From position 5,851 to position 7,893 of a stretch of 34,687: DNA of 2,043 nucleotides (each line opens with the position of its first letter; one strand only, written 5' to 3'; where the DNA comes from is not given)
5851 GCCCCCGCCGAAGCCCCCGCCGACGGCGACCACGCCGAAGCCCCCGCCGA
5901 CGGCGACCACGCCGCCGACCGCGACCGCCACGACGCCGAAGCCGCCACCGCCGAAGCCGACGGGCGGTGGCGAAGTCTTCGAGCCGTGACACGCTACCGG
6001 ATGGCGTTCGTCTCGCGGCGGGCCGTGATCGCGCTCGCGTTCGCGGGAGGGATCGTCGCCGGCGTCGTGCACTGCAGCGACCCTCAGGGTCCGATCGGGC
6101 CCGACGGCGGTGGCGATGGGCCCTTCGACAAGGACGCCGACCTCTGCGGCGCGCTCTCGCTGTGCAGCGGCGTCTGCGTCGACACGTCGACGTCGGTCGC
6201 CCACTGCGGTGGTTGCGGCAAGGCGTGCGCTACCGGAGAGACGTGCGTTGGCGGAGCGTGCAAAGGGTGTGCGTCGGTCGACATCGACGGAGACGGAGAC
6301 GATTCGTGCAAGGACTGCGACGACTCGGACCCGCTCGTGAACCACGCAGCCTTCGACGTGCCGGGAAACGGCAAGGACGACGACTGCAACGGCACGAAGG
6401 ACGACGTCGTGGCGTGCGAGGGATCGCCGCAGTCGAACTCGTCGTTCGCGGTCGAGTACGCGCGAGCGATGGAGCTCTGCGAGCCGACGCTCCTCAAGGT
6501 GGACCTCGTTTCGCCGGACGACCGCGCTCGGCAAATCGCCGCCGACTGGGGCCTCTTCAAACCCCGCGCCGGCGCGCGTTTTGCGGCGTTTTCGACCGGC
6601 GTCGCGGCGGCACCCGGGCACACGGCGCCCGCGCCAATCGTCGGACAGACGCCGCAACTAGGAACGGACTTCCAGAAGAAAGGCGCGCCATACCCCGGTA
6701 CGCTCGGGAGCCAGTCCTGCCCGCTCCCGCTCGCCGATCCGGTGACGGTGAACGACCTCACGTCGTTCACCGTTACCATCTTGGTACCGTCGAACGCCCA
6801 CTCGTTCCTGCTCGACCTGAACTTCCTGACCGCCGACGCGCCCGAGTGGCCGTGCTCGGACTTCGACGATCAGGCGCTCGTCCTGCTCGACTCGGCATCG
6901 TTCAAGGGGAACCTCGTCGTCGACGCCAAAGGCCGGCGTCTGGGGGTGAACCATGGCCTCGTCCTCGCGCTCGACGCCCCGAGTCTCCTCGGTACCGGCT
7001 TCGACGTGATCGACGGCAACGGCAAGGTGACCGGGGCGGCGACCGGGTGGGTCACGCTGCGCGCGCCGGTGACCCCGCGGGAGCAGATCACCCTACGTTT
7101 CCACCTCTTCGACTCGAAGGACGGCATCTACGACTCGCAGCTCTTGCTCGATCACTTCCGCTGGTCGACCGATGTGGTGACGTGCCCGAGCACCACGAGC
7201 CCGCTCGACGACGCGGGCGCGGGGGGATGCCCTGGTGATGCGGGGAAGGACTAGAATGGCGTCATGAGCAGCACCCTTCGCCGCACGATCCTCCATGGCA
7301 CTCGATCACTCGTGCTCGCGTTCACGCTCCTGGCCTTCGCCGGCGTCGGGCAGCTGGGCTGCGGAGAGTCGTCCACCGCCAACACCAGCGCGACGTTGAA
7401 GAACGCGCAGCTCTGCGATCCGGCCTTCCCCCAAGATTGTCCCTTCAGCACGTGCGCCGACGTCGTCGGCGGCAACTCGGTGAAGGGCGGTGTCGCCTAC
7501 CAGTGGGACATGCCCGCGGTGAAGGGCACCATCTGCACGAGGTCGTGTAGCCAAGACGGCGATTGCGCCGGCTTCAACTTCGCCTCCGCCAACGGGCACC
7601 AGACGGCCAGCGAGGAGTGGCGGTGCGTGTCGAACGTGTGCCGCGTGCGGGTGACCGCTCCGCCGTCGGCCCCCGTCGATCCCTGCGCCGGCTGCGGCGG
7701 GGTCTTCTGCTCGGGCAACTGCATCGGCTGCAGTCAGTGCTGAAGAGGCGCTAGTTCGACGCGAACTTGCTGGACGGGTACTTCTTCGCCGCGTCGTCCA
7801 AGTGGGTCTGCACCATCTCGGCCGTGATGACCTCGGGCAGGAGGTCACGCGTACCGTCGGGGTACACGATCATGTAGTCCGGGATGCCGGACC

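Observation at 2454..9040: Translationally coupled cassette of exported Cys-rich proteins facing a short DsbD-type reductase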

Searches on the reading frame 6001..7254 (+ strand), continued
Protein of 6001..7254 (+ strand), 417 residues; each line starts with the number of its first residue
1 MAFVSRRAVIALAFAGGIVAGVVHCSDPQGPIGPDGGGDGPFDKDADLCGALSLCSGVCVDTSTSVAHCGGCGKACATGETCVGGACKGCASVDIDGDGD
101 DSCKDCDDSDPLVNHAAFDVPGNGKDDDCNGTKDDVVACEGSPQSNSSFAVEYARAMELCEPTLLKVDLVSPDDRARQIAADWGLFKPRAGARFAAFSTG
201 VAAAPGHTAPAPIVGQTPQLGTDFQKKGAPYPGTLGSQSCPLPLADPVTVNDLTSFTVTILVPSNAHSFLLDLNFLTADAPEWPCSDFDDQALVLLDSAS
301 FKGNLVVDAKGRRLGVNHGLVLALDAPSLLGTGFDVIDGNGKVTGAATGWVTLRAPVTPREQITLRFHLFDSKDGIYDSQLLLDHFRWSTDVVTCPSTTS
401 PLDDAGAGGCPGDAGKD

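Call 74: find_encoding_contigs(protein=P0005, flank=10000, max_places=1)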
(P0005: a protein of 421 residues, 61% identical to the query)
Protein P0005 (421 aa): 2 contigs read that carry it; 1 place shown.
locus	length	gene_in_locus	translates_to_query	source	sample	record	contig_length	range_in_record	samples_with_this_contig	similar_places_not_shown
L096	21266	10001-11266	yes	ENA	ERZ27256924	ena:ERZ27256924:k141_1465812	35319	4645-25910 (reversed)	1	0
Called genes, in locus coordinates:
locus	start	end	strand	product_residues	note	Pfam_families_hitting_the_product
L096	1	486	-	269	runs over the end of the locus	-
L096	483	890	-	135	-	-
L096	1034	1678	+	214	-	-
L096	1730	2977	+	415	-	PF00069:Pkinase, PF07714:PK_Tyr_Ser-Thr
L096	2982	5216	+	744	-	PF17764:PriA_3primeBD, PF04851:ResIII, PF00270:DEAD, PF18319:Zn_ribbon_PriA, PF00271:Helicase_C (weak), PF18074:PriA_C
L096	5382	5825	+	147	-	PF00583:Acetyltransf_1, PF13302:Acetyltransf_3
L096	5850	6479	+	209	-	PF18912:DZR_2 (faint), PF00156:Pribosyltran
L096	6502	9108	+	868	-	PF14237:GYF_2 (weak)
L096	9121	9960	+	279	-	-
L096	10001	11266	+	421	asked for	PF11617:Cu-binding_MopE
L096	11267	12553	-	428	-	PF02683:DsbD_TM, PF13899:Thioredoxin_7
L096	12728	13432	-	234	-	PF13432:TPR_16 (faint), PF13428:TPR_14 (faint), PF07719:TPR_2 (faint)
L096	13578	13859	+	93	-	-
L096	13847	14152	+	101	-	-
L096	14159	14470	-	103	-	-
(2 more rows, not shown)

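Call 75: find_encoding_contigs(protein=P0018, flank=10000, max_places=1)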
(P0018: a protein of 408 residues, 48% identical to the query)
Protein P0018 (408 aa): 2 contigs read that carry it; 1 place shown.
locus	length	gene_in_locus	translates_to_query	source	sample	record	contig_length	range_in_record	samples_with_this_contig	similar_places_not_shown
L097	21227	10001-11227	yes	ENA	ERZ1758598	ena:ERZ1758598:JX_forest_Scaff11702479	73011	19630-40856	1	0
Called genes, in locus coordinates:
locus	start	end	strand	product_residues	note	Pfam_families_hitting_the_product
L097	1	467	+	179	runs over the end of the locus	PF01025:GrpE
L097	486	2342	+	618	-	PF00012:HSP70, PF06723:MreB_Mbl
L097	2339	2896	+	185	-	-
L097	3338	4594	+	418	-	PF00682:HMGL-like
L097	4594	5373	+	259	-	PF00561:Abhydrolase_1, PF12146:Hydrolase_4, PF12697:Abhydrolase_6, PF20408:Abhydrolase_11 (faint)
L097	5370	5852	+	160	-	-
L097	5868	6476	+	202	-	-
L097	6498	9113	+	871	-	PF14237:GYF_2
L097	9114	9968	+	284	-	-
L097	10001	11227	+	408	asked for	PF11617:Cu-binding_MopE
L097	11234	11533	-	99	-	-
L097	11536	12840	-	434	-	PF02683:DsbD_TM, PF03190:Thioredox_DsbH (faint), PF13899:Thioredoxin_7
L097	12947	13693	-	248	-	PF07719:TPR_2 (faint), PF13181:TPR_8 (faint), PF13432:TPR_16 (weak)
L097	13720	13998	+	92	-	-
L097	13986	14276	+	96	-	-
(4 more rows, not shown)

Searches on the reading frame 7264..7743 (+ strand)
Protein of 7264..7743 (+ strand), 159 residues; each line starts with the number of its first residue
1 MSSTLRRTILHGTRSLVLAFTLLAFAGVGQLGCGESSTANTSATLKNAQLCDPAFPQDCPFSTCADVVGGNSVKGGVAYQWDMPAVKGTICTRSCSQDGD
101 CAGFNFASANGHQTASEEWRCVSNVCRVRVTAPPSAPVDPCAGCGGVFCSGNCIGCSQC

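Call 5: search_protein_families(library=pfam, proteins=[window:7264-7743:+], max_evalue=0.01)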
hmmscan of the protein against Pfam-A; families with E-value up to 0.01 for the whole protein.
window:7264-7743:+ (159 aa): 0 families

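Call 6: search_protein_families(library=ncbifam, proteins=[window:7264-7743:+], max_evalue=0.01)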
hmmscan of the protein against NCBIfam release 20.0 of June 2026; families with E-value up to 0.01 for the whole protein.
window:7264-7743:+ (159 aa): 0 families

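Call 21: find_homologous_proteins(query=window:7264-7743:+, max_evalue=0.01)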
Query window:7264-7743:+ (159 aa): 2 proteins with E <= 0.01 among 16 candidates.
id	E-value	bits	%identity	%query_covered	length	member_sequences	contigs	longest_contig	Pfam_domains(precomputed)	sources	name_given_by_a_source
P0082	3.9e-102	357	99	100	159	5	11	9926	-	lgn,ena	-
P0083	2.2e-31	127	48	89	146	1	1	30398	-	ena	-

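Call 22: find_encoding_contigs(protein=P0083, flank=10000, max_places=2)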
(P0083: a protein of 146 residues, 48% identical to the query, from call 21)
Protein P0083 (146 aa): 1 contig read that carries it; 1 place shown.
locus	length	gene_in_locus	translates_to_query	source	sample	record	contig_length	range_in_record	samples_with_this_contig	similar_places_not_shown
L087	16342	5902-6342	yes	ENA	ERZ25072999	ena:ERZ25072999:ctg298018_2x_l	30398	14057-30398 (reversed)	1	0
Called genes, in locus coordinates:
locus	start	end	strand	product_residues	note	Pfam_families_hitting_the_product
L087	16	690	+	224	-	-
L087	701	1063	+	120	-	-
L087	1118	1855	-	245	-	-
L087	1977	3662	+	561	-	PF07626:PSD3, PF07637:PSD5, PF07631:PSD4, PF07627:PSCyt3, PF07624:PSD2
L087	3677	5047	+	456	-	PF07586:HXXSHH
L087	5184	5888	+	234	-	-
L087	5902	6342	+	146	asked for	-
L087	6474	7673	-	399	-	-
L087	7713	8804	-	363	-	PF07705:CARDB (weak)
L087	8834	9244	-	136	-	-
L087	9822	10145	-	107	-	PF02687:FtsX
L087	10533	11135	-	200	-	PF12704:MacB_PCD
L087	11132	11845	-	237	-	PF00005:ABC_tran, PF13304:AAA_21 (faint)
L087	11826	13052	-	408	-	PF25997:BSH_YhbJ (faint), PF25917:BSH_RND, PF25973:BSH_CzcB (weak), PF25881:HH_YBHG (weak), PF25954:Beta-barrel_RND_2, PF25990:Beta-barrel_YknX (faint)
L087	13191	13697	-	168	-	-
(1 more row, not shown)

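Call 23: find_encoding_contigs(protein=P0082, flank=10000, max_places=3)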
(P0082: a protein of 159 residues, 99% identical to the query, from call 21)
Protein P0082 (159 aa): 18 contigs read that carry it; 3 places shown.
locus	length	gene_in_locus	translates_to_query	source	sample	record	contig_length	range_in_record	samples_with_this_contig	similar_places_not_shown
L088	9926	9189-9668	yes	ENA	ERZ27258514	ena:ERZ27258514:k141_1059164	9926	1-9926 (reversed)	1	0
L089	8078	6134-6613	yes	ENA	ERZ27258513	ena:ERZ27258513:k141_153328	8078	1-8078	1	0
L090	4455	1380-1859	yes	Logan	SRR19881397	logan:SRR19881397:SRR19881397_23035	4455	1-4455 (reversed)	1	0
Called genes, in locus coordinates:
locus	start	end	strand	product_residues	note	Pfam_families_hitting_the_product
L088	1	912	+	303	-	?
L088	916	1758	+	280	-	PF17764:PriA_3primeBD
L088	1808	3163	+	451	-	PF18319:Zn_ribbon_PriA, PF00271:Helicase_C (weak), PF18074:PriA_C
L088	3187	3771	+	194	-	PF13302:Acetyltransf_3, PF13420:Acetyltransf_4 (weak), PF00583:Acetyltransf_1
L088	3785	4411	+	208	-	PF18912:DZR_2 (faint), PF00156:Pribosyltran (weak)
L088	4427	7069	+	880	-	PF14237:GYF_2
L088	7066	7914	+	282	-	-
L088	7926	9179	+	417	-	PF11617:Cu-binding_MopE (weak)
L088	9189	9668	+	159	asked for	-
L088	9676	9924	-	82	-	?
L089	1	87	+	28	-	?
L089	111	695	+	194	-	PF13302:Acetyltransf_3, PF13420:Acetyltransf_4 (weak), PF00583:Acetyltransf_1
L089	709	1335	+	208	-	PF18912:DZR_2 (faint), PF00156:Pribosyltran (weak)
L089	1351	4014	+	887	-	PF14237:GYF_2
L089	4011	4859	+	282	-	-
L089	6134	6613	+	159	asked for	-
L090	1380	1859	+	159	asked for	-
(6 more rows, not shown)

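Call 70: search_protein_families(library=pfam, proteins=[window:7264-7743:+], max_evalue=5)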
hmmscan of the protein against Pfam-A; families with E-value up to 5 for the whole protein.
window:7264-7743:+ (159 aa): 0 families

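Call 78: search_protein_representatives(protein=window:7264-7740:+)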
Query: 159 residues. Proteins with E-value up to 0.001 (for the whole library): 17; up to 1e-10: 9; up to 1e-30: 2. The best 17 are listed.
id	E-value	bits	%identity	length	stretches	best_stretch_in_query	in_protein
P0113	3.3e-36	140.9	52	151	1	26-159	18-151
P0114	1.8e-31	125.5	50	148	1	25-159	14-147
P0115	4.7e-29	117.7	48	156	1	18-155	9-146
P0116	1.4e-23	99.9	43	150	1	15-159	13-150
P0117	3.1e-21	92.2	43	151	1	14-159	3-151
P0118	2.0e-13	66.8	48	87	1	93-159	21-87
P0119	2.1e-13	66.7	44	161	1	39-159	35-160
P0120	1.2e-12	64.3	46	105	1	18-103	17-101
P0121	3.8e-12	62.6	35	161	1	21-159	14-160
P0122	1.1e-09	54.7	40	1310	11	102-152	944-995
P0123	2.1e-08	50.5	45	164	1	58-159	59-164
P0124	2.8e-07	46.8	35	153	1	22-159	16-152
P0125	1.3e-06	44.6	32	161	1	21-159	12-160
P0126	2.8e-06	43.6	31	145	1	17-156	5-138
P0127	6.7e-06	42.3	38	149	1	17-159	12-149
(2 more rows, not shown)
